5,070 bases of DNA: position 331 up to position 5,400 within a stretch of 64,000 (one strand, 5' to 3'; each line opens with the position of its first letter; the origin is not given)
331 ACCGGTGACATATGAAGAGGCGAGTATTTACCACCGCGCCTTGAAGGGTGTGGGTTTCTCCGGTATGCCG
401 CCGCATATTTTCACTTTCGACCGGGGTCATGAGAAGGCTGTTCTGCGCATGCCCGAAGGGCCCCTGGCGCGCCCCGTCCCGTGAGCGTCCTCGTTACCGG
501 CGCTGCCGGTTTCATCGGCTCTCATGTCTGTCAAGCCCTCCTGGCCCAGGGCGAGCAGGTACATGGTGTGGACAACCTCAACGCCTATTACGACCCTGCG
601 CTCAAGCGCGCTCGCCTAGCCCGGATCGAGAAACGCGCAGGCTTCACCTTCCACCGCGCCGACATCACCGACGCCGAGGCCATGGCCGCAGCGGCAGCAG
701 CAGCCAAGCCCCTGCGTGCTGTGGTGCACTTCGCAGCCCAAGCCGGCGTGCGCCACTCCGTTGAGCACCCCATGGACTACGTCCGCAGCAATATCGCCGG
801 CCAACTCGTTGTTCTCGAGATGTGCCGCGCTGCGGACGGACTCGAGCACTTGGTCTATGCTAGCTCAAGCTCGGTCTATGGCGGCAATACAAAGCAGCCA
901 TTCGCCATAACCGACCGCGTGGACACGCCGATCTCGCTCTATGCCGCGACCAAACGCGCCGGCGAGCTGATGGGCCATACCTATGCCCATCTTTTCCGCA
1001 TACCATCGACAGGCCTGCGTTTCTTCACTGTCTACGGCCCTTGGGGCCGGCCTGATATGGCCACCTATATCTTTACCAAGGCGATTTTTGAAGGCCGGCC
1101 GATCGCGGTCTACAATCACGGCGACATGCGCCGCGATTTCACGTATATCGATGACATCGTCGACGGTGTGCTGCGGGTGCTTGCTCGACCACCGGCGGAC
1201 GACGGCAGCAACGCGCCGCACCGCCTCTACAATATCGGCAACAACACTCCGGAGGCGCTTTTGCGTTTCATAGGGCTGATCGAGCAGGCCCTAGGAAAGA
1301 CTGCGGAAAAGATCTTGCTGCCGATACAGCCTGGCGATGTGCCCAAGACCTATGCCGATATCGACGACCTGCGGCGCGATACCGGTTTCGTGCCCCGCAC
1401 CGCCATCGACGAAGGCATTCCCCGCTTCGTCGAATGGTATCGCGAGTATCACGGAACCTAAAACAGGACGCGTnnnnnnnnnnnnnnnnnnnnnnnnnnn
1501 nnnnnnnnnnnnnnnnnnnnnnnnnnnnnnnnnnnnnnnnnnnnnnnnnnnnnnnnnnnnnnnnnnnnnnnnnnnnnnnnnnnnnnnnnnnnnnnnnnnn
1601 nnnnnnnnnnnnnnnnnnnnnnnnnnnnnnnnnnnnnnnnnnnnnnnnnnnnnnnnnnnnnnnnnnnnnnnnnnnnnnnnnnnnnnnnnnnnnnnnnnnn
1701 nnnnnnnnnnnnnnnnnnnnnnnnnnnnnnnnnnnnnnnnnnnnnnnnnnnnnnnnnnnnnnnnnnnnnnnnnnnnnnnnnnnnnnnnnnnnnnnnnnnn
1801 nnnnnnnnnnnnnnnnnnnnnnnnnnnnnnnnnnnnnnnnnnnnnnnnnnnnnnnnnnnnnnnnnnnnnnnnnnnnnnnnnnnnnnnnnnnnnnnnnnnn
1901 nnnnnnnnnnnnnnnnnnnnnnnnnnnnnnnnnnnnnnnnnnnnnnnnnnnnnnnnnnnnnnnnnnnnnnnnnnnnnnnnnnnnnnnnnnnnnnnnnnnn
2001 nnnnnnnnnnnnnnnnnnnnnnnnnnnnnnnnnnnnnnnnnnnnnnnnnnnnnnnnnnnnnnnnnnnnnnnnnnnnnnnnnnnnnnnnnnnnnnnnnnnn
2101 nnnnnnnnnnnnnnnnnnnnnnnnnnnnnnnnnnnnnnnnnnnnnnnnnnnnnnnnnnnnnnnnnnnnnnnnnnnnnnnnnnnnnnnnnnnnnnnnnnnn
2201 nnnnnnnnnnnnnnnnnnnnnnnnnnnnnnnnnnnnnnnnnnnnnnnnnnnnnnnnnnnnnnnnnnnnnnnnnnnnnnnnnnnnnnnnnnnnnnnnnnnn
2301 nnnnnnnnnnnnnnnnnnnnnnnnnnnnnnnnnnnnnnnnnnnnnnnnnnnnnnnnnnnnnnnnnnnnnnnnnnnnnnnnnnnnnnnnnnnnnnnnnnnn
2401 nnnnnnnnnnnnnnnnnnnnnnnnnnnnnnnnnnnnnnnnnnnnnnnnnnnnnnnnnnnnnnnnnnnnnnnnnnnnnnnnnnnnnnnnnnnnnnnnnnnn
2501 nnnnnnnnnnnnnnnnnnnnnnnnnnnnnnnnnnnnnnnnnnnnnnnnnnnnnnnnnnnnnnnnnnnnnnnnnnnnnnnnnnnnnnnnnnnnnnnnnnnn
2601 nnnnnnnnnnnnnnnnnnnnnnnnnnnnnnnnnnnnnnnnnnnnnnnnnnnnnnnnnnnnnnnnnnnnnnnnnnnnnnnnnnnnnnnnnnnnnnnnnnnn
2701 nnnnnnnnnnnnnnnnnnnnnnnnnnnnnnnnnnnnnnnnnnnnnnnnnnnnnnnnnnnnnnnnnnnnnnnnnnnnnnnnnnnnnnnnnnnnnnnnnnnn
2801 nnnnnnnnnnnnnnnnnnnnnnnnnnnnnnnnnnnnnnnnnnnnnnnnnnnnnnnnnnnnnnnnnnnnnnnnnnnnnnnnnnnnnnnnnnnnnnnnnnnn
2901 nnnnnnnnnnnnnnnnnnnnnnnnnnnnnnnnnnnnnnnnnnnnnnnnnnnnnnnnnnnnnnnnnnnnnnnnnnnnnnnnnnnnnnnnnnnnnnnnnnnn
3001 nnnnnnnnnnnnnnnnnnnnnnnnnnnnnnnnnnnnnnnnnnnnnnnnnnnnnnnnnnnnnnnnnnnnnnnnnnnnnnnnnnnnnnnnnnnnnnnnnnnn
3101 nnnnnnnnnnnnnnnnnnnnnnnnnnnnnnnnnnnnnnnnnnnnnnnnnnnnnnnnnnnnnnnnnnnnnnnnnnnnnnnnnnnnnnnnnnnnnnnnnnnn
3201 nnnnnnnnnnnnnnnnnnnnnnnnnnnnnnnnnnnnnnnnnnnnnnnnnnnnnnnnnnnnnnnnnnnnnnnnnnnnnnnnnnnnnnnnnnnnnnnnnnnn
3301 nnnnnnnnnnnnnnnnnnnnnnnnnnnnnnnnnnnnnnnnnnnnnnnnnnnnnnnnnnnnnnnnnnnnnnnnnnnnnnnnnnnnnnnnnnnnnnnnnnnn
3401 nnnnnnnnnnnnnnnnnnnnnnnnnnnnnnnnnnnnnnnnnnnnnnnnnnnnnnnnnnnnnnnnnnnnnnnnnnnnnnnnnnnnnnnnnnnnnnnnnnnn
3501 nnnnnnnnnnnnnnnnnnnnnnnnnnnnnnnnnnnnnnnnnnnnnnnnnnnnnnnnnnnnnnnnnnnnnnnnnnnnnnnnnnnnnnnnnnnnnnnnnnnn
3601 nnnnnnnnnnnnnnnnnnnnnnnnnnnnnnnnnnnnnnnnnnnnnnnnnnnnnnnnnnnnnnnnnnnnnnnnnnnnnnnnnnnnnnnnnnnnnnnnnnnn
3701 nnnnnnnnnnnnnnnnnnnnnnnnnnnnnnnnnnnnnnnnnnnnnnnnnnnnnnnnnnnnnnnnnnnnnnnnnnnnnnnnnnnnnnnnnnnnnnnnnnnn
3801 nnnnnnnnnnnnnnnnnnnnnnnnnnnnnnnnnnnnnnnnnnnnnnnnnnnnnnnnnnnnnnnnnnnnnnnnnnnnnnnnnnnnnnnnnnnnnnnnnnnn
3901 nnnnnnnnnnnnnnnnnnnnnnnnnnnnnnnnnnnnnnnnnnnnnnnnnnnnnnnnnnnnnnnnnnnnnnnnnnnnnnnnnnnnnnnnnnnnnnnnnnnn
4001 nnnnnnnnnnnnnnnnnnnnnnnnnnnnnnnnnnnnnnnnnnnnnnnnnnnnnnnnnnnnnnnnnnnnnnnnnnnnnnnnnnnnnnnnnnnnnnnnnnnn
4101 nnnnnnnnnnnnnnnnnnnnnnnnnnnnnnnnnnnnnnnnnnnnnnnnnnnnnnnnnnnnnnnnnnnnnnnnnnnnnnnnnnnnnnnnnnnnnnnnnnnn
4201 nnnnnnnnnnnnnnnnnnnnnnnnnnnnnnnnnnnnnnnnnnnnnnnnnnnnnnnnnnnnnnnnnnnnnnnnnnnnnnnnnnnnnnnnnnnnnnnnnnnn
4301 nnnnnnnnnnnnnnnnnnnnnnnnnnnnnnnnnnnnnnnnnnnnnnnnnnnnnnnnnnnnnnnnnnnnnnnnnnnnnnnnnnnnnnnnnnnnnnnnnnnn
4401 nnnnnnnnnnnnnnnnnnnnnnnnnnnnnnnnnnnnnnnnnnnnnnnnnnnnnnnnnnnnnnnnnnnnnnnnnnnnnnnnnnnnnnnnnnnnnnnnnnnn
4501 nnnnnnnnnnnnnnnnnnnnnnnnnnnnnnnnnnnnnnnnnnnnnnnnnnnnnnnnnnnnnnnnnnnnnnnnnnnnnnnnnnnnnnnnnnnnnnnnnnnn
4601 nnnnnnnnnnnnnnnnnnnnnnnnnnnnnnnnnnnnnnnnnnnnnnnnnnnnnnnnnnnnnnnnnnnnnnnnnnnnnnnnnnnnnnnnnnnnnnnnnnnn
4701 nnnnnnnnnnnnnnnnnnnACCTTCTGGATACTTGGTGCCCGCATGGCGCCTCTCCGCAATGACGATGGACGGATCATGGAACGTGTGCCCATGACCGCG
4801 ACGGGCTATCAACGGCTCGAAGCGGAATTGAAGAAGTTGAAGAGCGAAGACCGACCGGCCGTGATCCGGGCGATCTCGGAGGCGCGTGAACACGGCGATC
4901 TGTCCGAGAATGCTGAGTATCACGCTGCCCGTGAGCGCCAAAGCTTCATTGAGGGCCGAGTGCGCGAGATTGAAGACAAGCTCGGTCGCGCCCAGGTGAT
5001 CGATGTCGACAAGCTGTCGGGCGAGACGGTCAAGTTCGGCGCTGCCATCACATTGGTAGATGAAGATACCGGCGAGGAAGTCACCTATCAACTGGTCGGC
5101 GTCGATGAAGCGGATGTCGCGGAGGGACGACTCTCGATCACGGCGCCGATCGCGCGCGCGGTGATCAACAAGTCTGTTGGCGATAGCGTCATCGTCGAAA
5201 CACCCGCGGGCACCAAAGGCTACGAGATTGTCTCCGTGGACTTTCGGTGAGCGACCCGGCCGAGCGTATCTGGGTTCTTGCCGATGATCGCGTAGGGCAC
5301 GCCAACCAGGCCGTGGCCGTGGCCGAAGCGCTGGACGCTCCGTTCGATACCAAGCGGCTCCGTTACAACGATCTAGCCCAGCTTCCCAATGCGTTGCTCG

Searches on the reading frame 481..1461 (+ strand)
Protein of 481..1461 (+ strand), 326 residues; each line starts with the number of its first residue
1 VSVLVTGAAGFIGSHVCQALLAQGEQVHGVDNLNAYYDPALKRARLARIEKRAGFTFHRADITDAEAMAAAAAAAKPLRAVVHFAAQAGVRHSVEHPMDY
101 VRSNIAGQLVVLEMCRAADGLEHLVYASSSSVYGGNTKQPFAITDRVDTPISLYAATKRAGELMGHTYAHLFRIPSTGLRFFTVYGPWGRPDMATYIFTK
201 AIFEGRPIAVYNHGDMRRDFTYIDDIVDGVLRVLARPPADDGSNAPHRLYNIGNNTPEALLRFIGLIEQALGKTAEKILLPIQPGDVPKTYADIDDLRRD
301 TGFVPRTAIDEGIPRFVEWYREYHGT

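Call 14: search_protein_families(library=pfam, proteins=[window:481-1461:+], max_evalue=0.0001)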
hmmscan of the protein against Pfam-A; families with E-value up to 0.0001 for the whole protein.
window:481-1461:+ (326 aa): 9 families
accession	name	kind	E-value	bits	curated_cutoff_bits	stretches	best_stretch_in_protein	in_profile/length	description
PF01370.27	Epimerase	-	5.3e-58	196.7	20.9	1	3-253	1-240/240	NAD dependent epimerase/dehydratase family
PF16363.11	GDP_Man_Dehyd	-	5.2e-50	171.2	27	1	4-314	1-330/332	GDP-mannose 4,6 dehydratase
PF01073.25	3Beta_HSD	-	2.7e-19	69.7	22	1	4-280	1-278/280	3-beta hydroxysteroid dehydrogenase/isomerase family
PF04321.23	RmlD_sub_bind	-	1.3e-18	67.5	27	1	1-273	1-233/287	RmlD substrate binding domain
PF02719.21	Polysacc_synt_2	-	1.7e-11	44.3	20.2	1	3-234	1-217/293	Polysaccharide biosynthesis protein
PF08659.16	KR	-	9.2e-08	32.6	22.6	1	3-139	3-146/180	KR domain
PF07993.18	NAD_binding_4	-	1.2e-07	31.7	20.1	1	5-169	1-192/258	Male sterility protein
PF00106.31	adh_short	-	1.5e-05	25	26.6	1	3-90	3-87/195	short chain dehydrogenase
PF13460.12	NAD_binding_10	-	3.7e-05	24.1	27.2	1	7-160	1-126/184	NAD(P)H-binding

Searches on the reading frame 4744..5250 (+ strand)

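Call 14: search_protein_families(library=pfam, proteins=[window:4744-5250:+], max_evalue=0.0001)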
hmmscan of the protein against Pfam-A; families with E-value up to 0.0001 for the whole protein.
window:4744-5250:+ (168 aa): 2 families
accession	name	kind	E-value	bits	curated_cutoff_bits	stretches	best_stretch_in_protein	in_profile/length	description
PF03449.20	GreA_GreB_N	-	1.6e-32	112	24.5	1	15-85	1-71/71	Transcription elongation factor, N-terminal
PF01272.25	GreA_GreB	-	8e-25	87.1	26.9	1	94-166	4-76/77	Transcription elongation factor, GreA/GreB, C-term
